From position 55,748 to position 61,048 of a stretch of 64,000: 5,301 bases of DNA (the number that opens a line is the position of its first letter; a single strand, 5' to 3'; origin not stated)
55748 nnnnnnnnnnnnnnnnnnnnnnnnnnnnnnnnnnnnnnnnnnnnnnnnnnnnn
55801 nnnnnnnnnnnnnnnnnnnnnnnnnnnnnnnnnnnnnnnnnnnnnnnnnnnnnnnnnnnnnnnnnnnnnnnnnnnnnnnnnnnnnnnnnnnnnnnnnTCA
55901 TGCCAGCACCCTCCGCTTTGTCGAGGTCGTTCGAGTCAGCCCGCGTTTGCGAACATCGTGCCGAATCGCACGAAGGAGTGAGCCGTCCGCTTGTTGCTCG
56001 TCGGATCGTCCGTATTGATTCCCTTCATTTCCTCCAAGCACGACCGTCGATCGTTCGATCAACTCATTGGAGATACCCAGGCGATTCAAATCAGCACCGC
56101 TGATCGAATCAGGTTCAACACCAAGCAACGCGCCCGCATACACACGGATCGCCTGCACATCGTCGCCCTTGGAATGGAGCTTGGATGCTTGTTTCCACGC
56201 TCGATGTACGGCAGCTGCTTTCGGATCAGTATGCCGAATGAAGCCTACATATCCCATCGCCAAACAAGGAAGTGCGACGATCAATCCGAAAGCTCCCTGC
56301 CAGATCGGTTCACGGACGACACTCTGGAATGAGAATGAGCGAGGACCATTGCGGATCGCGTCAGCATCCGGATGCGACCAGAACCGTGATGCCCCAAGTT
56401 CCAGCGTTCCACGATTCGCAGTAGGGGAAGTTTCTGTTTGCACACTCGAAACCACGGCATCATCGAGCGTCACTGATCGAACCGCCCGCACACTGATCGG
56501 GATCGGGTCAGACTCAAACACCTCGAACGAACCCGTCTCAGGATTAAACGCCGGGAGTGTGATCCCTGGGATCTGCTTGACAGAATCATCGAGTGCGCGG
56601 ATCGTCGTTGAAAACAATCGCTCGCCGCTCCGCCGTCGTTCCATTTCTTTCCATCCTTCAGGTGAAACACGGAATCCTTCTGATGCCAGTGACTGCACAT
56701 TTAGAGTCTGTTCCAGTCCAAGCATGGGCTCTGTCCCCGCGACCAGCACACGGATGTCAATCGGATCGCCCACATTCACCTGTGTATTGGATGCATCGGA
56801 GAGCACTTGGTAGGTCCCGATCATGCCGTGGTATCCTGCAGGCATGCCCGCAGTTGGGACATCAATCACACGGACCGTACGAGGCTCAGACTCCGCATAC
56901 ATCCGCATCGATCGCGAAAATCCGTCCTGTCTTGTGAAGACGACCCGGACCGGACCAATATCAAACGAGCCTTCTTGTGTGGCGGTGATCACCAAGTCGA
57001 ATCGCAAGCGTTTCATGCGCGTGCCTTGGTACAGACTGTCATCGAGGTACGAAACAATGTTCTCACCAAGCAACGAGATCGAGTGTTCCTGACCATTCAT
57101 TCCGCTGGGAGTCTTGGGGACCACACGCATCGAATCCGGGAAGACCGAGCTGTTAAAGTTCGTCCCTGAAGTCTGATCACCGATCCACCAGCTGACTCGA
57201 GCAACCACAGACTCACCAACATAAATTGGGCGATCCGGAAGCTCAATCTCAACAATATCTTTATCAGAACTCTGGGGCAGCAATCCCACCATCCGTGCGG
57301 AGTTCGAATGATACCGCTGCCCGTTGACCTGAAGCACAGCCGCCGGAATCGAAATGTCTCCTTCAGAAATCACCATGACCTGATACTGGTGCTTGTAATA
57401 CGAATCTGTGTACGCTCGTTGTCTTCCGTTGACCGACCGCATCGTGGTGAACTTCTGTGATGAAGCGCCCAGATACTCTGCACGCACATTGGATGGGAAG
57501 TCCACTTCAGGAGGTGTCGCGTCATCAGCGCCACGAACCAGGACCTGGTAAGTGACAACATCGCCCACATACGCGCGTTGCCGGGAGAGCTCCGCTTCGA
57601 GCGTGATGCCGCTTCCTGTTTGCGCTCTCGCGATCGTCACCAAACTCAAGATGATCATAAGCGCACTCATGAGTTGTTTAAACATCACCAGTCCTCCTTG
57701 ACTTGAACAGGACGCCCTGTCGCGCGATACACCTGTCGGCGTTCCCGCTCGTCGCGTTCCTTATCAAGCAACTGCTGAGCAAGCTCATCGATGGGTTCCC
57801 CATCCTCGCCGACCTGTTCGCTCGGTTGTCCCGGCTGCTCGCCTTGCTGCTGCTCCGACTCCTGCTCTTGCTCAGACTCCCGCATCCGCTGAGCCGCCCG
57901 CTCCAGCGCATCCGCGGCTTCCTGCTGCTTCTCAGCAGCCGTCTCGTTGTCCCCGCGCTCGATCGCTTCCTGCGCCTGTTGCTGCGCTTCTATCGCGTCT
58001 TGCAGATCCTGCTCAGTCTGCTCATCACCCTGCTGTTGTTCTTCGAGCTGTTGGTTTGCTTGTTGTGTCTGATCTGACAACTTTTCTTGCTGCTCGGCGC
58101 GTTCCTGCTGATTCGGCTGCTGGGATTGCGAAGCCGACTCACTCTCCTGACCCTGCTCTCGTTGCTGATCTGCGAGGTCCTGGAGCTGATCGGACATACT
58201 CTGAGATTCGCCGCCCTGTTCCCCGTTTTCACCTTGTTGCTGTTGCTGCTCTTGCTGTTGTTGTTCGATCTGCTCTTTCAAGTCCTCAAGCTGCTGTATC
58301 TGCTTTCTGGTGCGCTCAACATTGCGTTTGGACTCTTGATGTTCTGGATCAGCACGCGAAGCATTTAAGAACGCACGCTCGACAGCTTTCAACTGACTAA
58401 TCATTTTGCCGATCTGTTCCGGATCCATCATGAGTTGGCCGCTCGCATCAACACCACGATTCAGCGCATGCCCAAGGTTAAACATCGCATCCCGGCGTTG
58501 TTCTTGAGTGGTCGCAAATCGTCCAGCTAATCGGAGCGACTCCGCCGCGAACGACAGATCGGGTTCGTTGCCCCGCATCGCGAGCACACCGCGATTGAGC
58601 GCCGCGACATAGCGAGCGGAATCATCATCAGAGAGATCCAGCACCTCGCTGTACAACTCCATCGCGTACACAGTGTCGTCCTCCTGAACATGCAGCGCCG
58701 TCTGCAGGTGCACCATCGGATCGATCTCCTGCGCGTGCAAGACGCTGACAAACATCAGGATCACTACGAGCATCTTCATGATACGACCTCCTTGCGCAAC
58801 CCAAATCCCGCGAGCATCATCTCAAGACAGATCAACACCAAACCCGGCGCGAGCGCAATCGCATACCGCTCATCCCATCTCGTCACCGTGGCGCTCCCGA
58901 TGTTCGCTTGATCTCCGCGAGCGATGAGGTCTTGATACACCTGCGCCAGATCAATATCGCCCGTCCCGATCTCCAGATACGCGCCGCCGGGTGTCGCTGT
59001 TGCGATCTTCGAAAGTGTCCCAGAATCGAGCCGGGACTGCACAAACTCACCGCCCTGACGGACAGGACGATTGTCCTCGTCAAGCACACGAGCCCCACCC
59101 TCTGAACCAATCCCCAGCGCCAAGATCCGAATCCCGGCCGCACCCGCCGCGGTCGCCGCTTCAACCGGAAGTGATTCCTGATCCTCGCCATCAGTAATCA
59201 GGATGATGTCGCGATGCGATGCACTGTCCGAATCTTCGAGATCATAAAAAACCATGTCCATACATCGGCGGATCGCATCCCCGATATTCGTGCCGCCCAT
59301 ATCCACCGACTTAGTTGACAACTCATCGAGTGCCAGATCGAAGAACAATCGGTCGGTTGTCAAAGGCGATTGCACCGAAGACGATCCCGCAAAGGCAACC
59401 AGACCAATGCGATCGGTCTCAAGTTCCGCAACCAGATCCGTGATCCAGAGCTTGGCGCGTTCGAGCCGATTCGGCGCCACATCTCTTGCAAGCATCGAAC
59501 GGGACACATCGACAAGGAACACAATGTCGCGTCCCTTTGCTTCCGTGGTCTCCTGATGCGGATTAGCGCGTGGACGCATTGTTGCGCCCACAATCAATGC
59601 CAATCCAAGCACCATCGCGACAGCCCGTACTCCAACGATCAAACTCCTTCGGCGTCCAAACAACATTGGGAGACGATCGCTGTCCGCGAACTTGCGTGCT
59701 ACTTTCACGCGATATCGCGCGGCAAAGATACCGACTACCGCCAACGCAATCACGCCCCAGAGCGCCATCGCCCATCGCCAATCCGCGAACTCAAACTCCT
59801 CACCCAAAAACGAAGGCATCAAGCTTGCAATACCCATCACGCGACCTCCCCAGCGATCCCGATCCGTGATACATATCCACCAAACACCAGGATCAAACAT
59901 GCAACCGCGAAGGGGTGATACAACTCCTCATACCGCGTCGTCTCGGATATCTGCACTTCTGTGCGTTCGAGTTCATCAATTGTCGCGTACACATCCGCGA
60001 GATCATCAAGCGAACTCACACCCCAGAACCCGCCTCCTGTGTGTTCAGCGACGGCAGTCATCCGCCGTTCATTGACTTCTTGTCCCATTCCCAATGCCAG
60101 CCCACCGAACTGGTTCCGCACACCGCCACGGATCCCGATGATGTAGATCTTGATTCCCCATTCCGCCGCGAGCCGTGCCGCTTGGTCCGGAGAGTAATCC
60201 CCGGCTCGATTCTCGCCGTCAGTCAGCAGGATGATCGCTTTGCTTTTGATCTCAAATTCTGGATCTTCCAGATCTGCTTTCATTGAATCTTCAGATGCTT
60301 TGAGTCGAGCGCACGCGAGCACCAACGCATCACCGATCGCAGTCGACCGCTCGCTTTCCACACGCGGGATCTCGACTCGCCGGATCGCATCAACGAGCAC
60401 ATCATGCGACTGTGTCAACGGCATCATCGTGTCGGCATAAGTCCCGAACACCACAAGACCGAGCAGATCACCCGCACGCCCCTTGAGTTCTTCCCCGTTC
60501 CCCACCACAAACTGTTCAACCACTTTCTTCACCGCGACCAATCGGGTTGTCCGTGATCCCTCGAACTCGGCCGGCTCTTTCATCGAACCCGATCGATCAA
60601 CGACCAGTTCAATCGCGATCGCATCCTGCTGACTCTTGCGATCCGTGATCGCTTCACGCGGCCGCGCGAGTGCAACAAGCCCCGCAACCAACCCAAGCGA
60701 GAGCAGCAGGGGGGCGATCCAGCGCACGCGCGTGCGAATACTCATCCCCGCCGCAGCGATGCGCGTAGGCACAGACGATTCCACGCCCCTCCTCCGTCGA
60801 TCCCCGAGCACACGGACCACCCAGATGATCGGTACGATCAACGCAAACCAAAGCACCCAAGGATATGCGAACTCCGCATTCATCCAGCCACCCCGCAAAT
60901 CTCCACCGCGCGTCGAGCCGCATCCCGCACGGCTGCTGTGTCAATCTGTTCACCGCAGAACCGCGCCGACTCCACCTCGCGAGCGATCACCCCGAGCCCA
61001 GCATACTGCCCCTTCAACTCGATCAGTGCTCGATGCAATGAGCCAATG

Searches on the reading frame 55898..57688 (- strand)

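Call 14: search_protein_families(library=pfam, proteins=[window:55898-57688:-], max_evalue=0.001)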
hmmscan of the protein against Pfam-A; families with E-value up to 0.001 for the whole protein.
window:55898-57688:- (596 aa): 1 family
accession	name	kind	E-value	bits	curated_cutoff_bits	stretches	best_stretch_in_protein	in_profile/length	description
PF13584.12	BatD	-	4.8e-14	53.2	24.1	1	32-131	1-88/92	BatD DUF11 like domain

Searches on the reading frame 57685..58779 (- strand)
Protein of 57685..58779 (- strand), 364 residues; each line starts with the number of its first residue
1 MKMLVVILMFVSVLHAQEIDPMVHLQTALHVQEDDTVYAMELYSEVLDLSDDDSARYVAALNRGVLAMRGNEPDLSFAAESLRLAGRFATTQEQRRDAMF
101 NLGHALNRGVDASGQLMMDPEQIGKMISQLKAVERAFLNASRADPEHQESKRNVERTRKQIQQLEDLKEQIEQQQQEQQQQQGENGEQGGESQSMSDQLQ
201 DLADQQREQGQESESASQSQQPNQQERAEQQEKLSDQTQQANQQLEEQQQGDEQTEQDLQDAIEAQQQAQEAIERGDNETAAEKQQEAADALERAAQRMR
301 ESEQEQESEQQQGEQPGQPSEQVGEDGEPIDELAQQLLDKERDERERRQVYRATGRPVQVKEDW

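Call 52: search_protein_families(library=pfam, proteins=[window:57685-58779:-], max_evalue=0.0001)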
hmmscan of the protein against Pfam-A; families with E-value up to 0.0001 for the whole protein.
window:57685-58779:- (364 aa): 1 family
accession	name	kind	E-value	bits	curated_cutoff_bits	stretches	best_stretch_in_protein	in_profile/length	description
PF13779.11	DUF4175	-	1.6e-06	26.9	27.3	1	121-337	577-772/825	Domain of unknown function (DUF4175)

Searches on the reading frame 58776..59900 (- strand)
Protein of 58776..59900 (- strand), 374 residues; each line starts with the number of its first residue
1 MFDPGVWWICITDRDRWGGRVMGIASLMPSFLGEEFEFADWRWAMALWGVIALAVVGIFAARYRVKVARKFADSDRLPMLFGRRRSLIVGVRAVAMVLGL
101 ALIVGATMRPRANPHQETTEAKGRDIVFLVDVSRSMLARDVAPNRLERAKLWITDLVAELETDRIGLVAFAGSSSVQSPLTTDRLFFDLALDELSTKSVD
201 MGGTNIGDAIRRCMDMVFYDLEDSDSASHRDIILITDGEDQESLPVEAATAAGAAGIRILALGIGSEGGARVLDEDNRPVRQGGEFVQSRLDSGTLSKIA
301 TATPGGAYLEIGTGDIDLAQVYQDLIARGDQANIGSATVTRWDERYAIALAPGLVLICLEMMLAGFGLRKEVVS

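Call 52: search_protein_families(library=pfam, proteins=[window:58776-59900:-], max_evalue=0.0001)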
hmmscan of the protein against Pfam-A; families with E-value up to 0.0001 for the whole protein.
window:58776-59900:- (374 aa): 2 families
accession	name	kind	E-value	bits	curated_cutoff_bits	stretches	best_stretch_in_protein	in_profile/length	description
PF13519.12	VWA_2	-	8.6e-21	75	27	1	126-239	1-107/107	von Willebrand factor type A domain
PF00092.34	VWA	-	1.2e-16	61.9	23.8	1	125-267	1-142/174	von Willebrand factor type A domain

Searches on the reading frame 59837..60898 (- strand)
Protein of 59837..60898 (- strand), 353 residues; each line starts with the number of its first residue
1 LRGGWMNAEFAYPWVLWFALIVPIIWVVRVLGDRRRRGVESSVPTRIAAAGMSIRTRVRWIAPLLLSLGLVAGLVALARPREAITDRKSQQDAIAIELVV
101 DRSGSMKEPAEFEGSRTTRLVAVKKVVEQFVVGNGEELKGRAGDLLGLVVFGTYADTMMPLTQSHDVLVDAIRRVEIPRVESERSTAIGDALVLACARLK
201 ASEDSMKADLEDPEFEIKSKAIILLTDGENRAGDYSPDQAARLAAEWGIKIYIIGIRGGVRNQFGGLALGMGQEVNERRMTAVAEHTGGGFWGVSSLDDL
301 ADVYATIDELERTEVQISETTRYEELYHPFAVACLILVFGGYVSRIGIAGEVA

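Call 52: search_protein_families(library=pfam, proteins=[window:59837-60898:-], max_evalue=0.0001)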
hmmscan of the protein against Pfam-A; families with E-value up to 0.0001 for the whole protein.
window:59837-60898:- (353 aa): 3 families
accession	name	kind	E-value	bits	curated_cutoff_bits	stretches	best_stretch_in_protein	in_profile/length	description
PF00092.34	VWA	-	5.6e-16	59.7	23.8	1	98-272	4-155/174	von Willebrand factor type A domain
PF13519.12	VWA_2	-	3.6e-13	50.5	27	1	98-229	3-107/107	von Willebrand factor type A domain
PF07584.16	BatA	-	5.9e-07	30.3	25.9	1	8-80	2-77/77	Aerotolerance regulator N-terminal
